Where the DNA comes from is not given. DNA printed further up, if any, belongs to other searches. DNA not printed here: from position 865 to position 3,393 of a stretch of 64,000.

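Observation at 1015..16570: Three paralogous ~740-755-aa surface lipoproteins of an unrecognised family (P1, P2, P3)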

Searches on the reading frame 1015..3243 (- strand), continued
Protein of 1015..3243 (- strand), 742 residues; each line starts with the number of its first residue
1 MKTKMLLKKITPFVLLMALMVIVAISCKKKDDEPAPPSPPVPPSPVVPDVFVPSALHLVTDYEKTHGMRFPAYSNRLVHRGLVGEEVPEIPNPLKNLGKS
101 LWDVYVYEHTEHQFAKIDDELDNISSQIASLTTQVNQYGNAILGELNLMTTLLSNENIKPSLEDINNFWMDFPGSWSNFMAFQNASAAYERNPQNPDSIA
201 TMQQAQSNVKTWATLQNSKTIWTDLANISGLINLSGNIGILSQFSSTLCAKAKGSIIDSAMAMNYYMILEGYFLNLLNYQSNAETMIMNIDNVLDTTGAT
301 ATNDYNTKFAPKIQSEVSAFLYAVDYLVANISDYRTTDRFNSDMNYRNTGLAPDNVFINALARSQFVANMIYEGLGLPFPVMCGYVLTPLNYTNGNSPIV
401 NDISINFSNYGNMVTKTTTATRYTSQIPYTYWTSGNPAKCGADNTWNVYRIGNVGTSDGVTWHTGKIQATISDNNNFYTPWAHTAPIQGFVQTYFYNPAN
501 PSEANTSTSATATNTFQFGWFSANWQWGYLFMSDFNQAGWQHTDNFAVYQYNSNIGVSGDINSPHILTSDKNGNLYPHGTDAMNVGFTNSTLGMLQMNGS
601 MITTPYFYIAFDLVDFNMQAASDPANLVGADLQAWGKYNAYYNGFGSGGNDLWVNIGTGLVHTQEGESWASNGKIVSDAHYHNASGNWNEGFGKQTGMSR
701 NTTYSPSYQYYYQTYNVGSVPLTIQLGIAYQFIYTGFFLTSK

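Call 34: search_protein_families(library=pfam, proteins=[P0162, P0163, P0164, P0168, P0169, P0170, P0173, P0154, P0155, P0150], max_evalue=0.1)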
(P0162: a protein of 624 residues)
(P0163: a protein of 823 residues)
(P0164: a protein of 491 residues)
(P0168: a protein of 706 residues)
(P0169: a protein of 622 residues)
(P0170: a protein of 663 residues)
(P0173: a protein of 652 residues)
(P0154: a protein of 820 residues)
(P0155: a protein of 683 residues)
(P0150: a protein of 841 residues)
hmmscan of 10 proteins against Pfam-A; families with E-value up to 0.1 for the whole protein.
P0162 (624 aa): 18 families
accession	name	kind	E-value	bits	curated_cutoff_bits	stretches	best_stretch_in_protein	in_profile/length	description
PF25541.1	TBCA_PH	-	0.00084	19.5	27.8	1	33-100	65-133/139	PH domain-containing proteins, TBCA domain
PF05667.16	CCDC22_CC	-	0.0012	18.5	39.2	1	34-87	207-260/477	CCDC22 protein coiled-coil region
PF12795.12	MscS_porin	-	0.0043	17.1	34.4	1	33-85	79-131/238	Mechanosensitive ion channel porin domain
PF18595.6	Nuf2_DHR10-like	-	0.0099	16.4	28.4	1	39-90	50-101/117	Nuf2, DHR10-like domain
PF05377.16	FlaC_arch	-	0.011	16.5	27.8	1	36-72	4-40/55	Flagella accessory protein C (FlaC)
PF04108.17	ATG17_like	-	0.013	15.4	43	1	33-87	131-206/355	Autophagy protein ATG17-like domain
PF21773.2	ODAD1_CC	-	0.017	14.7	27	1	33-85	231-283/287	ODAD1 central coiled coil region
PF24627.1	PUMA_CC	-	0.018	15.5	30.1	1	33-76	30-73/74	PUMA coiled-coil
PF04513.17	Baculo_PEP_C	-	0.018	15.5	38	1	36-101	35-99/140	Baculovirus polyhedron envelope protein, PEP, C terminus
PF06810.17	Phage_scaffold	-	0.021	15.2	35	1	35-98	37-101/170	Phage capsid assembly scaffolding protein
PF05266.19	DUF724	-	0.029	14.7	38.4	1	33-102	103-173/188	Protein of unknown function (DUF724)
PF16454.10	PI3K_P85_iSH2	-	0.034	14.2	31.5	1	33-100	4-71/161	Phosphatidylinositol 3-kinase regulatory subunit P85 inter-SH2 domain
PF14257.11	DUF4349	-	0.056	13.2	27.7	1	46-117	115-186/213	Domain of unknown function (DUF4349)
PF08614.16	ATG16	-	0.06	14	33.7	1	34-84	97-147/200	Autophagy protein 16 (ATG16)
PF23203.1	KIF21A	-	0.063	13.4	28.5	0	34-100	64-131/161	KIF21A-like domain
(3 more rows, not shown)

P0163 (823 aa): 0 families

P0164 (491 aa): 3 families
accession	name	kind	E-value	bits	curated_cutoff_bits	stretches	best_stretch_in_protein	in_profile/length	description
PF19111.5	DUF5798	-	0.0011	19.6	27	1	100-150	29-79/89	Family of unknown function (DUF5798)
PF04513.17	Baculo_PEP_C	-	0.0066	17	38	1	101-154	80-132/140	Baculovirus polyhedron envelope protein, PEP, C terminus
PF07996.16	T4SS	-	0.036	14.9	24.7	1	97-195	5-101/197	Type IV secretion system proteins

P0168 (706 aa): 3 families
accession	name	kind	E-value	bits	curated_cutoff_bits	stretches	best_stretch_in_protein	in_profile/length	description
PF07926.17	TPR_MLP1_2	-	0.0042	17.5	36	1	88-151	48-111/129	TPR/MLP1/MLP2-like protein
PF10498.14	IFT57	-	0.011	15.1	40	1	100-162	232-292/360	Intra-flagellar transport protein 57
PF02465.23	FliD_N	-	0.068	14.2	24.8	0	75-136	1-60/97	Flagellar hook-associated protein 2 N-terminus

P0169 (622 aa): 1 family
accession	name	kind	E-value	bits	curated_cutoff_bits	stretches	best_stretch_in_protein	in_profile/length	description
PF23203.1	KIF21A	-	0.059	13.5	28.5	1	25-80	64-120/161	KIF21A-like domain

P0170 (663 aa): 0 families

P0173 (652 aa): 0 families

P0154 (820 aa): 2 families
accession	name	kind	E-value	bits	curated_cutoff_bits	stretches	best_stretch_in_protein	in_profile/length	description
PF10267.14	Tmemb_cc2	-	0.007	16.1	32.8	1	40-170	140-260/397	Predicted transmembrane and coiled-coil 2 protein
PF10372.14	CdaS_N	-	0.036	14.6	27.2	1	130-168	13-51/69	Diadenylate cyclase CdaS, N-terminal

P0155 (683 aa): 2 families
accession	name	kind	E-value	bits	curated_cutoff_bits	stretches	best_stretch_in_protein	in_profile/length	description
PF16752.10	TBCC_N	-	0.043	14.6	27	1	93-140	40-88/115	Tubulin-specific chaperone C N-terminal domain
PF23203.1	KIF21A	-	0.093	12.9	28.5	0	93-134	69-111/161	KIF21A-like domain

P0150 (841 aa): 4 families
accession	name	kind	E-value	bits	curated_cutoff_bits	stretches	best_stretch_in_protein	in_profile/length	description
PF06619.16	DUF1149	-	0.035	14.9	25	0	107-170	13-78/123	Protein of unknown function (DUF1149)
PF07160.18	SKA1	-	0.062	13.5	29.6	0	113-183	25-95/243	Spindle and kinetochore-associated protein 1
PF05531.17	NPV_P10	-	0.075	14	29.8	0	116-145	37-66/75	Nucleopolyhedrovirus P10 protein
PF06013.18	WXG100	-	0.098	13.4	27.3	0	112-143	49-80/86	Proteins of 100 residues with WXG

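Call 69: find_encoding_contigs(protein=P0015, flank=10000, max_places=2)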
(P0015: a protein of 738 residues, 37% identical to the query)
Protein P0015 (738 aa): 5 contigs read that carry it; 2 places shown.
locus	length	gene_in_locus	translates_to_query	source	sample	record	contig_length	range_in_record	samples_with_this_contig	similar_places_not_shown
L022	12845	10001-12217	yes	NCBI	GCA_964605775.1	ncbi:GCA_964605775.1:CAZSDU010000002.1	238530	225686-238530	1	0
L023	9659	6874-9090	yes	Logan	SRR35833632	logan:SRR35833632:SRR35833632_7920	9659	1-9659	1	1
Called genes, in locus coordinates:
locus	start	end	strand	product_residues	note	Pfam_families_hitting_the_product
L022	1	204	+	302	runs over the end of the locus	PF01745:IPT (weak), PF01715:IPPT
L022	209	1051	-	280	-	-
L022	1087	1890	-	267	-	PF11306:DUF3108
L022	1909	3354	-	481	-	PF00324:AA_permease, PF13520:AA_permease_2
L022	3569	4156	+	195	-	PF00440:TetR_N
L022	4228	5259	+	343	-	PF25944:Beta-barrel_RND (faint), PF25954:Beta-barrel_RND_2, PF25967:RND-MFP_C, PF25989:YknX_C (weak)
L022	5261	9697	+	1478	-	PF00873:ACR_tran, PF02355:SecD_SecF_C (faint), PF03176:MMPL (weak), PF02321:OEP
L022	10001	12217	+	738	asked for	-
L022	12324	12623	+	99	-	-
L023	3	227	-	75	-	?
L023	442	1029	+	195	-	PF00440:TetR_N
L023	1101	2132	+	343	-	PF25944:Beta-barrel_RND (faint), PF25954:Beta-barrel_RND_2, PF25967:RND-MFP_C, PF25989:YknX_C (weak)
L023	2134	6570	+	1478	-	PF00873:ACR_tran, PF02355:SecD_SecF_C (faint), PF03176:MMPL (weak), PF02321:OEP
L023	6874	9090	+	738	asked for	-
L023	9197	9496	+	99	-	-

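Call 70: find_encoding_contigs(protein=P0030, flank=10000, max_places=2)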
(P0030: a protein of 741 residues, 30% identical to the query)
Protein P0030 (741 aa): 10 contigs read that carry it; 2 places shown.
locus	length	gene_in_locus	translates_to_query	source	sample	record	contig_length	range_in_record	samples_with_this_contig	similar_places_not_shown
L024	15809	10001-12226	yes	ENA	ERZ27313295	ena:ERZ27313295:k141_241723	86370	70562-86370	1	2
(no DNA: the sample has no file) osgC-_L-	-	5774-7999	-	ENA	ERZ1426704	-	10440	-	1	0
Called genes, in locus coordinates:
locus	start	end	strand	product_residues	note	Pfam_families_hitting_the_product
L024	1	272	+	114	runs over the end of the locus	PF12728:HTH_17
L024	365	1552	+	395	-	PF05272:VapE-like_dom, PF19263:DUF5906 (weak)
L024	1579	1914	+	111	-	-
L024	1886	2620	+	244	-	PF01807:Zn_ribbon_DnaG, PF13155:Toprim_2, PF13362:Toprim_3 (weak)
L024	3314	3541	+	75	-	-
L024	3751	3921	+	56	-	-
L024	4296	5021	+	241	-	PF20582:UPF0758_N, PF04002:RadC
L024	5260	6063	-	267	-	PF00072:Response_reg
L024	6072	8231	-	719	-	PF07696:7TMR-DISMED2, PF07695:7TMR-DISM_7TM, PF00989:PAS (weak), PF13426:PAS_9 (weak), PF02518:HATPase_c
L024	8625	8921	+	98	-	PF26696:PTL_trimer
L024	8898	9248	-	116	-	PF01609:DDE_Tnp_1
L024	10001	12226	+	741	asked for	-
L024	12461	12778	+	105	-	PF09907:HigB_toxin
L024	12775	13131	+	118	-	-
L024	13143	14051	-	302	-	PF01734:Patatin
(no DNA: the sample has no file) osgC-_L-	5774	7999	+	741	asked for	-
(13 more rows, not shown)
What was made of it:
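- Distant members sit beside other lipid-related genes: a patatin phospholipase (call 70) and an RND efflux operon (call 69).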

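Call 71: find_encoding_contigs(protein=P0009, flank=10000, max_places=2)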
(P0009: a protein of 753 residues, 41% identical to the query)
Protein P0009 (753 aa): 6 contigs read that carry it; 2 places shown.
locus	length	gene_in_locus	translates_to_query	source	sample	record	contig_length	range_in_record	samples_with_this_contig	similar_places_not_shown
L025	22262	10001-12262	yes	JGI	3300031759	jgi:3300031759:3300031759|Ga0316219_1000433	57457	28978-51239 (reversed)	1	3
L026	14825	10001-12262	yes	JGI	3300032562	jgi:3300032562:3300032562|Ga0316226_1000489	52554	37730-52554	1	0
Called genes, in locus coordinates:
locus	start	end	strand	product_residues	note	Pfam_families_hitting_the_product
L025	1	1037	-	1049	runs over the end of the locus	PF07494:Reg_prop (faint), PF07495:Y_Y_Y, PF00512:HisKA, PF02518:HATPase_c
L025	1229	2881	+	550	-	PF00149:Metallophos (weak)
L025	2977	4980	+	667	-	PF17874:TPR_MalT, PF00515:TPR_1 (faint), PF07719:TPR_2 (faint), PF13181:TPR_8 (faint), PF13374:TPR_10 (faint), PF13432:TPR_16 (faint), PF28559:TPR_SusR (faint), PF13424:TPR_12, +1 more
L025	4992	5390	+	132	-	PF00072:Response_reg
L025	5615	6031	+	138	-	PF00072:Response_reg (weak)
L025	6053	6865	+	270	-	-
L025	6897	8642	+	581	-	PF07969:Amidohydro_3, PF01979:Amidohydro_1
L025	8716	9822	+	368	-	PF02275:CBAH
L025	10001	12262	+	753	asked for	-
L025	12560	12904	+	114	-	-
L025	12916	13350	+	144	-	PF13581:HATPase_c_2, PF02518:HATPase_c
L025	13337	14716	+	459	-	PF13237:Fer4_10, PF14697:Fer4_21, PF12838:Fer4_7, PF13187:Fer4_9, PF00037:Fer4 (weak), PF12837:Fer4_6 (weak), PF02906:Fe_hyd_lg_C, PF04060:FeS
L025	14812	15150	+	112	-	-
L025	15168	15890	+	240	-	PF02811:PHP (weak)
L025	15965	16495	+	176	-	PF02518:HATPase_c, PF13589:HATPase_c_3 (weak)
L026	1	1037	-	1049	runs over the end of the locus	PF07494:Reg_prop (faint), PF07495:Y_Y_Y, PF00512:HisKA, PF02518:HATPase_c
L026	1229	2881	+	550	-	PF00149:Metallophos (weak)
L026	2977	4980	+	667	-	PF17874:TPR_MalT, PF00515:TPR_1 (faint), PF07719:TPR_2 (faint), PF13181:TPR_8 (faint), PF13374:TPR_10 (faint), PF13432:TPR_16 (faint), PF28559:TPR_SusR (faint), PF13424:TPR_12, +1 more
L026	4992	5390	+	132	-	PF00072:Response_reg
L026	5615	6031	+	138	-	PF00072:Response_reg (weak)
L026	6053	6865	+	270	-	-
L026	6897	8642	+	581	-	PF07969:Amidohydro_3, PF01979:Amidohydro_1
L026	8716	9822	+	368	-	PF02275:CBAH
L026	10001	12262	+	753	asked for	-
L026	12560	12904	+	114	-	-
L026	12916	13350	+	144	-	PF13581:HATPase_c_2, PF02518:HATPase_c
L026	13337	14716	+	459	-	PF13237:Fer4_10, PF14697:Fer4_21, PF12838:Fer4_7, PF13187:Fer4_9, PF00037:Fer4 (weak), PF12837:Fer4_6 (weak), PF02906:Fe_hyd_lg_C, PF04060:FeS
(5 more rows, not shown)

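Call 74: fold_search(model_id=the predicted structure, library=viral)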
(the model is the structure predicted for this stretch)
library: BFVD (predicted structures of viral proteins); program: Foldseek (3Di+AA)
matches with E <= 10: 1691; with E <= 0.001: 30
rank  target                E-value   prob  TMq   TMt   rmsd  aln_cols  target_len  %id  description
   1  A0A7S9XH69            5.9e-05  0.60  0.11  0.12  38.0       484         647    9  BIG2 domain-containing protein [Enterococcus phage EFGrNG]
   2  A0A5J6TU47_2          9.3e-05  0.87  0.13  0.08  34.6       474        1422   10  (no name in the UniProt tables at hand)
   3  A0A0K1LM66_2          9.3e-05  0.63  0.11  0.11  56.4       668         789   11  Tail fiber protein [Caulobacter phage Seuss]
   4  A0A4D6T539            1.0e-04  1.00  0.13  0.26   8.2       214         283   15  Tail fiber family protein [Klebsiella phage vB_KpnP_FZ12]
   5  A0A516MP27            1.2e-04  0.80  0.09  0.15  21.9       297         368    9  (no name in the UniProt tables at hand)
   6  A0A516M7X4            1.3e-04  0.41  0.08  0.10  26.5       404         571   11  (no name in the UniProt tables at hand)
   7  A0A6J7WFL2            1.6e-04  0.57  0.11  0.10  62.1       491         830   11  Tip attachment protein J [uncultured Caudovirales phage]
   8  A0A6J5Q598            1.9e-04  0.99  0.10  0.30  11.7       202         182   10  Uncharacterized protein [uncultured Caudovirales phage]
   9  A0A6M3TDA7            2.2e-04  0.97  0.11  0.20  11.1       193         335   12  (no name in the UniProt tables at hand)
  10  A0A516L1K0            2.2e-04  0.77  0.15  0.20  19.8       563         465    8  (no name in the UniProt tables at hand)
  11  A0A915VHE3            2.3e-04  0.69  0.09  0.17  19.4       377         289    7  (no name in the UniProt tables at hand)
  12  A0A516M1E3            2.4e-04  0.97  0.16  0.16  18.8       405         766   10  (no name in the UniProt tables at hand)
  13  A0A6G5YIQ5            3.3e-04  0.99  0.12  0.29  10.8       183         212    8  (no name in the UniProt tables at hand)
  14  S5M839                3.4e-04  0.80  0.11  0.09  21.8       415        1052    7  Minor structural protein [Bacillus phage Basilisk]
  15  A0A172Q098            3.4e-04  0.44  0.11  0.08  27.2       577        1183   11  Structural protein [Acinetobacter phage vB_AbaM_ME3]
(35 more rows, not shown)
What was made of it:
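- On CBM / lectin-type jelly-roll beta-sandwich (for the beta domains): Phage tail-fibre tips score similarly (call 74).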

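Call 91: search_protein_families(library=pfam, proteins=[P0120, P0124, P0128, P0131, P0132, P0133, P0134, P0141, P0144, P0123], max_evalue=0.01)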
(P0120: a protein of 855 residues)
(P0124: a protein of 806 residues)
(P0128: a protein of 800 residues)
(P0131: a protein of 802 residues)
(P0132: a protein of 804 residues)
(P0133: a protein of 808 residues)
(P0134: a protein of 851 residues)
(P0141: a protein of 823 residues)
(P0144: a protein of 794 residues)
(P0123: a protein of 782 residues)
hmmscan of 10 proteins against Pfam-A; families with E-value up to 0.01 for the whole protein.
P0120 (855 aa): 0 families

P0124 (806 aa): 0 families

P0128 (800 aa): 0 families

P0131 (802 aa): 0 families

P0132 (804 aa): 0 families

P0133 (808 aa): 1 family
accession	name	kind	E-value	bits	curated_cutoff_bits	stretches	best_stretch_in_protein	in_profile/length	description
PF14257.11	DUF4349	-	0.008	16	27.7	0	113-149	117-153/213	Domain of unknown function (DUF4349)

P0134 (851 aa): 1 family
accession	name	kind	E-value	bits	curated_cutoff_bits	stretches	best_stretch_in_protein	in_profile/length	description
PF07817.19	GLE1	-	0.0053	16.5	24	0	193-349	35-122/250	GLE1-like protein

P0141 (823 aa): 0 families

P0144 (794 aa): 0 families

P0123 (782 aa): 0 families

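Call 93: search_solved_structures(query=A7, max_evalue=10)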
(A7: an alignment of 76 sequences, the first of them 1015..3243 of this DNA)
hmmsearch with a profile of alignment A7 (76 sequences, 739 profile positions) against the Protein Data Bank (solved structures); distinct sequences matched with E-value up to 10: 102 (the best 60 are shown).
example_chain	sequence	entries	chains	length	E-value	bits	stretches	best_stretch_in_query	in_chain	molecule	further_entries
6gaj_A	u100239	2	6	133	0.0042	19.1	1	93-143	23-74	Outer capsid protein sigma-1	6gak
9r1o_A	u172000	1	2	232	0.0094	17.9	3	62-142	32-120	sc-apCC-6-DPH-NR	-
4jtv_B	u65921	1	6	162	0.02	16.8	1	99-193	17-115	Hemagglutinin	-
4ju0_B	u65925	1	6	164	0.021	16.8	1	99-193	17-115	Hemagglutinin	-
4jtx_B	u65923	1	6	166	0.021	16.8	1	99-193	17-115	Hemagglutinin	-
3ztn_B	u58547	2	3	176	0.026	16.5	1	99-193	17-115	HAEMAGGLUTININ | Hemagglutinin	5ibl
3m6s_B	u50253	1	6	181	0.026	16.5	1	99-194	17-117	Hemagglutinin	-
3lzg_B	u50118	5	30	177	0.026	16.5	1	99-193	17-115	Hemagglutinin, HA2 SUBUNIT | Hemagglutinin HA2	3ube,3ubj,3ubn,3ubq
3al4_B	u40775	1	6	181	0.028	16.4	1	99-193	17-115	Hemagglutinin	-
5gjs_B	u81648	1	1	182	0.028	16.4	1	99-193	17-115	Hemagglutinin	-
4eda_B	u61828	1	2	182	0.028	16.4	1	99-193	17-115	Hemagglutinin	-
8a3k_UNK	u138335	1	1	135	0.029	16.3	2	85-139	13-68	sc-apCC-4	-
9r1n_A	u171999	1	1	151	0.029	16.3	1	71-138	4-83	sc-apCC-4-DPH-2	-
9mtg_B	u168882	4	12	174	0.034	16.1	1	99-191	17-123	Hemagglutinin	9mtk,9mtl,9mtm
7x6o_B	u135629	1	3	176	0.035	16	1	99-191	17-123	Hemagglutinin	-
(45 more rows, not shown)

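Call 97: search_protein_families(library=phrogs, proteins=[window:1015-3243:-], max_evalue=0.01)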
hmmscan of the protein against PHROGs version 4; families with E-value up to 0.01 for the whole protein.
window:1015-3243:- (742 aa): 0 families
